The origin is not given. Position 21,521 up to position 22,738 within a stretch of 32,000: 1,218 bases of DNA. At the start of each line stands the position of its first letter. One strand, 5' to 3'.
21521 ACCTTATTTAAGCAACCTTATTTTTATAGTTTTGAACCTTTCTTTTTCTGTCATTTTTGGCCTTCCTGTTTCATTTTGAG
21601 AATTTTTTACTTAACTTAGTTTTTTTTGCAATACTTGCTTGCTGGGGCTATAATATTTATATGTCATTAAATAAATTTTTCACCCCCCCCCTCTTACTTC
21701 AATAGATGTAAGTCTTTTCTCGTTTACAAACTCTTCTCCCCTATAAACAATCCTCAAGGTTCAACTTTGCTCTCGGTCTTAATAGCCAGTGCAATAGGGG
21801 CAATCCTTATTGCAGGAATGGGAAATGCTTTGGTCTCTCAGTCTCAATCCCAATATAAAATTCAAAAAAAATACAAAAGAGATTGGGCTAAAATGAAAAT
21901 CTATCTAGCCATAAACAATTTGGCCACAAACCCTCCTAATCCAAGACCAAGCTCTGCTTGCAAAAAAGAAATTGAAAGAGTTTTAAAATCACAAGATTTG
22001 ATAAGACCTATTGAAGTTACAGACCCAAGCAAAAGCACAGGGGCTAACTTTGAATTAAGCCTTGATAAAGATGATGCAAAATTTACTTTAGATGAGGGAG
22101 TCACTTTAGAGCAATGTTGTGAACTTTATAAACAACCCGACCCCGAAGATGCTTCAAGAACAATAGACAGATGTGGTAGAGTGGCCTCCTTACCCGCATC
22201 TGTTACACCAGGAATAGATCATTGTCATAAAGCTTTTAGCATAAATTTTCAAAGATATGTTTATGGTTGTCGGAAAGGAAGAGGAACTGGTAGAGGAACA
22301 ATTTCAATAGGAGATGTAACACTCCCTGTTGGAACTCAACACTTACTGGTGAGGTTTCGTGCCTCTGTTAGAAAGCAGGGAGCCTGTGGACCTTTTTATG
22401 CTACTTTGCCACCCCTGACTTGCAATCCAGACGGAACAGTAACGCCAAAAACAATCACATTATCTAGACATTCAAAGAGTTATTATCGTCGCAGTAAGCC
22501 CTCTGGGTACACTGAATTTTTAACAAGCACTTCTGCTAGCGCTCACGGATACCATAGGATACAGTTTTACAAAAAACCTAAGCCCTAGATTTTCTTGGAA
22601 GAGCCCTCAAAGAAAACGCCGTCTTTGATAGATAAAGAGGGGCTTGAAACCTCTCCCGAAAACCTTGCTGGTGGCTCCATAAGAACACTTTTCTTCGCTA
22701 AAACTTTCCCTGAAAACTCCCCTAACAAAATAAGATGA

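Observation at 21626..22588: Candidate phase-variable locus: consensus promoter, ATG at the predicted transcription start, C9 tract, and a Cys-rich pilin-like orphan ORF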

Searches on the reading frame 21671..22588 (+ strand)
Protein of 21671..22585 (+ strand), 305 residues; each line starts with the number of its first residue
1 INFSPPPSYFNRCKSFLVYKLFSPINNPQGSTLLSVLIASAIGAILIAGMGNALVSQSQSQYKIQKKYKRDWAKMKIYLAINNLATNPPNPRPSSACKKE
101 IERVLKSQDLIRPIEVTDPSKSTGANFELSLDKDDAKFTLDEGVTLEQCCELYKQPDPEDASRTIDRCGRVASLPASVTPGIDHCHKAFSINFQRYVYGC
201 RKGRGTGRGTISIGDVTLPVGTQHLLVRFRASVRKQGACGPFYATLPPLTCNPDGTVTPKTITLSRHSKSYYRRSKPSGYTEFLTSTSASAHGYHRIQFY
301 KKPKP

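Call 7: search_protein_families(library=pfam, proteins=[window:21767-22588:+], max_evalue=0.01)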
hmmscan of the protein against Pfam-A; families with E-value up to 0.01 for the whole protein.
window:21767-22588:+ (273 aa): 0 families

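Call 8: find_homologous_proteins(query=window:21671-22585:+, max_evalue=1)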
Query seq(305 aa) (305 aa): 2 proteins with E <= 1 among 1644 candidates.
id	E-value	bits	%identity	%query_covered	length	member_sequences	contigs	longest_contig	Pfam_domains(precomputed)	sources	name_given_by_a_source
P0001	5.4e-182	622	100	90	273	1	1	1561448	-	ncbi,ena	-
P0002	2.0e-60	223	81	42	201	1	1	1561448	-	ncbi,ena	-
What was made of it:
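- The genome is small (1.56 Mb contig; call 8).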

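Call 9: search_protein_families(library=ncbifam, proteins=[window:21671-22585:+], max_evalue=1)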
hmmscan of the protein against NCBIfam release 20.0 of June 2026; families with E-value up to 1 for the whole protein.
window:21671-22585:+ (305 aa): 2 families
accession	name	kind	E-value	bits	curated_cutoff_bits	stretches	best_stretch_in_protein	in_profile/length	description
NF003146.0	PRK04081.1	equivalog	0.008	15.6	194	1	28-76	118-166/207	hypothetical protein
NF007848.0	PRK10557.1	equivalog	0.073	12.4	120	1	27-71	9-53/192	prepilin peptidase-dependent protein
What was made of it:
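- On Type IV pilin-like proteins (class III signal peptide; Pfam PF07963 N_methyl): NCBIfam 'prepilin peptidase-dependent protein' gives E 0.073 (call 9).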

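Call 10: find_encoding_contigs(protein=P0002, flank=10000, max_places=4)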
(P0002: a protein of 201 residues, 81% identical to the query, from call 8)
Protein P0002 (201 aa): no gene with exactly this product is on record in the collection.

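Call 12: find_encoding_contigs(protein=P0001, flank=10000, max_places=4)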
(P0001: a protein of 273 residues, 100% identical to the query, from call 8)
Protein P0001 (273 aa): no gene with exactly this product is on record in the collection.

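Call 13: list_cluster_members(proteins=[P0001, P0002])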
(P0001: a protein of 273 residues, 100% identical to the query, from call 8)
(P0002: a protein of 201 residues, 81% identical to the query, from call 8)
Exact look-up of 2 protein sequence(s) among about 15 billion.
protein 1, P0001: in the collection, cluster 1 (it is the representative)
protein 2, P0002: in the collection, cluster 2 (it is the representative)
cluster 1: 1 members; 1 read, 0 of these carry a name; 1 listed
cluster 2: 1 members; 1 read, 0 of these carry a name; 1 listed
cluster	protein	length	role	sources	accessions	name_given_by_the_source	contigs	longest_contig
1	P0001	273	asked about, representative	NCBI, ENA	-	-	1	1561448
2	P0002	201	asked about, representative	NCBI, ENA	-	-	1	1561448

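Call 16: find_related_loci(query=A1, collection=genome_contigs, flank=10000)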
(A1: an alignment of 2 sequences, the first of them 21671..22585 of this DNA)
Query A1 (305 aa) in genome_contigs; peptide patterns used: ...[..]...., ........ (x = any residue, [..] = any of these).
61 stretches matched a pattern, but none encodes a relative of the query by tblastn (E <= 1e-3).

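Call 18: find_related_loci(query=A1, collection=metagenome_contigs, flank=6000)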
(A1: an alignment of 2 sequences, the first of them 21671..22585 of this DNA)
Query A1 (305 aa) in metagenome_contigs; peptide patterns used: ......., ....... (x = any residue, [..] = any of these).
600 stretches matched a pattern, but none encodes a relative of the query by tblastn (E <= 1e-3).

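Call 29: predict_structure(alignment_id=A1)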
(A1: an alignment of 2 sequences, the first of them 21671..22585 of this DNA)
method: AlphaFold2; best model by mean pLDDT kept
length: 305 residues; sequences in the alignment: 2
mean_pLDDT: 39.8   pTM: 0.32
mean pLDDT of the five models: 39.8, 34.8, 34.3, 27.6, 26.9
residues with pLDDT >= 90: 0; 70-90: 0; 50-70: 60; < 50: 245
segments of 3 or more residues with pLDDT < 50: 1-31, 33-37, 39-184, 203-224, 236-239, 243-248, 261-275, 289-292, 303-305
pLDDT, mean of each block of 10 residues (from residue 1): 26 34 35 46 42 32 36 41 35 40 40 25 24 30 35 32 25 33 50 54 46 44 49 47 49 49 39 47 54 54 49
secondary structure, 60 per line:
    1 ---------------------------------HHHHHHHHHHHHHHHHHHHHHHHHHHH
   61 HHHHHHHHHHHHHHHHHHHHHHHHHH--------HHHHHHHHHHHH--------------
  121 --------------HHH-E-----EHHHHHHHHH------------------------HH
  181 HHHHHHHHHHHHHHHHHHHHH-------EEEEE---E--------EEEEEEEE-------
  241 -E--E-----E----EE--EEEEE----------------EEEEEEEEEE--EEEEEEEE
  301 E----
elements in order: H34-86 H95-106 H146-154 H179-201 E209-213 E226-233 E260-264 E281-290 E293-301
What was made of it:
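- On Type IV pilin-like proteins (class III signal peptide; Pfam PF07963 N_methyl): AF2 predicts a helix at 34-86, but at pLDDT below 50 (call 29).
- Tried and rejected: The full-length AF2 model was unusable (pLDDT 39.8; call 29).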

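Call 30: search_protein_representatives(protein=window:21671-22585:+)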
Query: 305 residues. Proteins with E-value up to 0.001 (for the whole library): 10; up to 1e-10: 3; up to 1e-30: 2. The best 10 are listed.
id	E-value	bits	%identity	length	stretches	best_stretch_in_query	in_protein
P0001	1.7e-182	622.1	100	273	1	33-305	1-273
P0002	6.4e-61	223.0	76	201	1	48-187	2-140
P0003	4.5e-15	72.5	41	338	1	182-302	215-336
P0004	5.7e-09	52.4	34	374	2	185-300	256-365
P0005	9.3e-09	51.7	36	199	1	183-301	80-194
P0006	1.6e-07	47.7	34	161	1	188-300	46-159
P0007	2.8e-06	43.6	34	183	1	27-155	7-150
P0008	1.4e-05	41.2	43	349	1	28-97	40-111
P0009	3.5e-05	40.0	39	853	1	28-107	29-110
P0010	2.4e-04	37.2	34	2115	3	81-143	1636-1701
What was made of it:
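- There are remote homologs (call 30). phmmer alignments to P0007, P0008 and P0009 start at residues 27-28 of the 305-aa translation (call 30).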

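Call 33: find_encoding_contigs(protein=P0009, flank=8000, max_places=4)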
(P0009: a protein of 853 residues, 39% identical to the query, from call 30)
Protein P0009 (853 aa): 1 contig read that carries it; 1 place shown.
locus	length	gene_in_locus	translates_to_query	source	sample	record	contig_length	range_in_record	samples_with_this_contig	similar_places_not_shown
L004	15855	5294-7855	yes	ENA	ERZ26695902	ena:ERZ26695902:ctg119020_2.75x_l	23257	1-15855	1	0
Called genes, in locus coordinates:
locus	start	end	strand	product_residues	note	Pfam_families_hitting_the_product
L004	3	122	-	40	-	?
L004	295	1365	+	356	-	-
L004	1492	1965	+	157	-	-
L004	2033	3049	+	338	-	PF10987:DUF2806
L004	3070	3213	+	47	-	-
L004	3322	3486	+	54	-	-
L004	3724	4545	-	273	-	PF01764:Lipase_3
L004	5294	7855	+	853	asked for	PF13884:Peptidase_S74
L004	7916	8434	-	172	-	-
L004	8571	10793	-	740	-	PF07732:Cu-oxidase_3, PF00394:Cu-oxidase, PF07731:Cu-oxidase_2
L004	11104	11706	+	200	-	-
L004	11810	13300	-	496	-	PF01134:GIDA (faint), PF01266:DAO (faint), PF02737:3HCDH_N (faint), PF03486:HI0933_like (faint), PF07992:Pyr_redox_2, PF13738:Pyr_redox_3, PF00070:Pyr_redox, PF02852:Pyr_redox_dim, +1 more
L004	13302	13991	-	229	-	PF09335:VTT_dom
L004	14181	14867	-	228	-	PF05494:MlaC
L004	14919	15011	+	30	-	-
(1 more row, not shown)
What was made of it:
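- On Simple-sequence-repeat contingency (phase-variable) loci: A homolog carries a tail-fibre-like module (call 33).
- Closest known: Type IV minor pilins and pseudopilins that lack Glu5. Same: The C-terminal modules vary: homolog P0009 carries tail-fibre-like repeats plus Peptidase_S74 (call 33).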

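Call 34: find_encoding_contigs(protein=P0008, flank=8000, max_places=4)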
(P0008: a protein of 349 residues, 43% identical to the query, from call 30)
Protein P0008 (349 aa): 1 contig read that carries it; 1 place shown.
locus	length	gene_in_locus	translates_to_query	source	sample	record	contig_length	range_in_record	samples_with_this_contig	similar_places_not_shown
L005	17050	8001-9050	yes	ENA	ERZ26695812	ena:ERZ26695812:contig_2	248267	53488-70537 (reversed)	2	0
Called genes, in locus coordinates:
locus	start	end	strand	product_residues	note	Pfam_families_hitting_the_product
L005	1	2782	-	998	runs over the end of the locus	PF12797:Fer4_2 (weak), PF12838:Fer4_7 (weak), PF13183:Fer4_8 (faint), PF13187:Fer4_9 (faint), PF13237:Fer4_10 (faint), PF25160:LdpA_Fe-S-bd (faint), PF13247:Fer4_11 (weak)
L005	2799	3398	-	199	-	PF02085:Cytochrom_CIII (faint), PF14537:Cytochrom_c3_2 (faint), PF14522:Cytochrome_C7 (faint)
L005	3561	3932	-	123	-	PF01578:Cytochrom_C_asm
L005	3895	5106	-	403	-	-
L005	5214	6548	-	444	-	PF05140:ResB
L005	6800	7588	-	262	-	PF05013:FGase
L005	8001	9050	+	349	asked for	-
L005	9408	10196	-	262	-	PF02374:ArsA_ATPase (faint), PF09140:MipZ, PF10609:ParA, PF13614:AAA_31 (faint), PF01656:CbiA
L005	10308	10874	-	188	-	-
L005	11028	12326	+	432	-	PF00587:tRNA-synt_2b, PF03129:HGTP_anticodon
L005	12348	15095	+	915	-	PF01326:PPDK_N, PF00391:PEP-utilizers, PF02896:PEP-utilizers_C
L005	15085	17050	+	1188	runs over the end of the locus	PF02463:SMC_N, PF13555:AAA_29 (weak), PF06470:SMC_hinge, PF02463:SMC_N, PF13304:AAA_21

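Call 38: find_encoding_contigs(protein=P0007, flank=8000, max_places=4)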
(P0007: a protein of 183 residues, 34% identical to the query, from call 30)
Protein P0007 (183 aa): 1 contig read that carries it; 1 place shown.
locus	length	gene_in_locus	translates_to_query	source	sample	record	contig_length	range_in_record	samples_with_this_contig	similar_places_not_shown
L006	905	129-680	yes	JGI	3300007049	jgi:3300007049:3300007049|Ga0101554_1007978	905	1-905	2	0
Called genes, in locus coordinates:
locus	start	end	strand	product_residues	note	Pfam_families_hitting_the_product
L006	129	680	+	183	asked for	-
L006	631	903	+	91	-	?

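Call 39: find_encoding_contigs(protein=P0004, flank=8000, max_places=4)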
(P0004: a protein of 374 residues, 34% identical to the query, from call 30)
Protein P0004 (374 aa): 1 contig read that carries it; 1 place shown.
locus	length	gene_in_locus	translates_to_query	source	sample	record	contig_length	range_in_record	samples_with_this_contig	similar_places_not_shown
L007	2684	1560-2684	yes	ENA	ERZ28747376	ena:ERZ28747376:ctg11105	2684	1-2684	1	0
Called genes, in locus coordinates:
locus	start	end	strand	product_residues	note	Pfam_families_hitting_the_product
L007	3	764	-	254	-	?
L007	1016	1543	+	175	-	PF07963:N_methyl (weak)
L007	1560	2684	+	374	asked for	?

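Call 40: find_encoding_contigs(protein=P0003, flank=8000, max_places=4)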
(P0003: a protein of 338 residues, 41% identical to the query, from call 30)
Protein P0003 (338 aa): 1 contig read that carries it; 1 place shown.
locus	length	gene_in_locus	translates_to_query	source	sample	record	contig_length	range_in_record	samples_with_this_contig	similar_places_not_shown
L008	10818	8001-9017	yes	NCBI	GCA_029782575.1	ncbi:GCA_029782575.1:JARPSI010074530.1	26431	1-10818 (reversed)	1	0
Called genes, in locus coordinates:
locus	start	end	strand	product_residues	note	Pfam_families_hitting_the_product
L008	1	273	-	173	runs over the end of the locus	PF01058:Oxidored_q6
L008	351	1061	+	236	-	PF00702:Hydrolase (weak), PF03767:Acid_phosphat_B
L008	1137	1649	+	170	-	-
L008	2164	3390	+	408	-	PF00009:GTP_EFTU, PF03144:GTP_EFTU_D2, PF03143:GTP_EFTU_D3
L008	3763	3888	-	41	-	-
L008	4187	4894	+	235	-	PF01936:NYN (weak)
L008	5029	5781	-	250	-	PF12796:Ank_2, PF13606:Ank_3 (faint), PF13857:Ank_5 (weak), PF00023:Ank (weak), PF13637:Ank_4 (weak), PF13857:Ank_5 (weak), PF12796:Ank_2, PF00023:Ank (weak), +1 more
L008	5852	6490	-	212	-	-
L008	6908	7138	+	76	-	-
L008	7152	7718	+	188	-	PF13650:Asp_protease_2 (weak), PF13975:gag-asp_proteas (weak)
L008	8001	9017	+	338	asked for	-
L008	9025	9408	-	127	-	-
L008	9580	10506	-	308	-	-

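Call 48: find_encoding_contigs(protein=P0005, flank=6000, max_places=3)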
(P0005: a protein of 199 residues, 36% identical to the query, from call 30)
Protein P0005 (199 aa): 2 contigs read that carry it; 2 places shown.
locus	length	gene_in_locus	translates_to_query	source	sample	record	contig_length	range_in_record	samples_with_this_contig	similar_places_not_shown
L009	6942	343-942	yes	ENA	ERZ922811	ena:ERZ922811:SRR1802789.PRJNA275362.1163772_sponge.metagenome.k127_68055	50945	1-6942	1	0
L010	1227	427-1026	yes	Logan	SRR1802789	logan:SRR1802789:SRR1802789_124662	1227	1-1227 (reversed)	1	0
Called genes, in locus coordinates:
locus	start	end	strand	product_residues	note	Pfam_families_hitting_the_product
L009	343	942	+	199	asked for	-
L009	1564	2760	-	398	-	PF00009:GTP_EFTU, PF03144:GTP_EFTU_D2, PF03143:GTP_EFTU_D3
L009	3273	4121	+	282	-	-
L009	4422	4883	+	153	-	-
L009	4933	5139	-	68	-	-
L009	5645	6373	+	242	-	PF02535:Zip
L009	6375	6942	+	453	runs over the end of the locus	PF01262:AlaDh_PNT_C (faint), PF07992:Pyr_redox_2, PF12831:FAD_oxidored (weak), PF13738:Pyr_redox_3, PF00070:Pyr_redox, PF02852:Pyr_redox_dim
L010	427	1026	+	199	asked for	-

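Call 49: find_encoding_contigs(protein=P0006, flank=6000, max_places=3)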
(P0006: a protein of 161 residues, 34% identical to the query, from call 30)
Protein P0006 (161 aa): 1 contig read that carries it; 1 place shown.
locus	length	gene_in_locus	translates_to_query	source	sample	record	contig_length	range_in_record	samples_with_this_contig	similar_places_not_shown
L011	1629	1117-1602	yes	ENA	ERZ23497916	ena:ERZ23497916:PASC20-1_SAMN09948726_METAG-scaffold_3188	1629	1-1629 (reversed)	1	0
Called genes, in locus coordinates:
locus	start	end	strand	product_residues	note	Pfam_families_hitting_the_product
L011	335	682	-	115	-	-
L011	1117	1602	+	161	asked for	-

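Call 71: find_related_loci(query=A1, collection=viral_contigs, flank=4000)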
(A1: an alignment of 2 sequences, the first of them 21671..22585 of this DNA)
Query A1 (305 aa) in viral_contigs; peptide patterns used: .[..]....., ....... (x = any residue, [..] = any of these).
131 stretches matched a pattern, but none encodes a relative of the query by tblastn (E <= 1e-3).
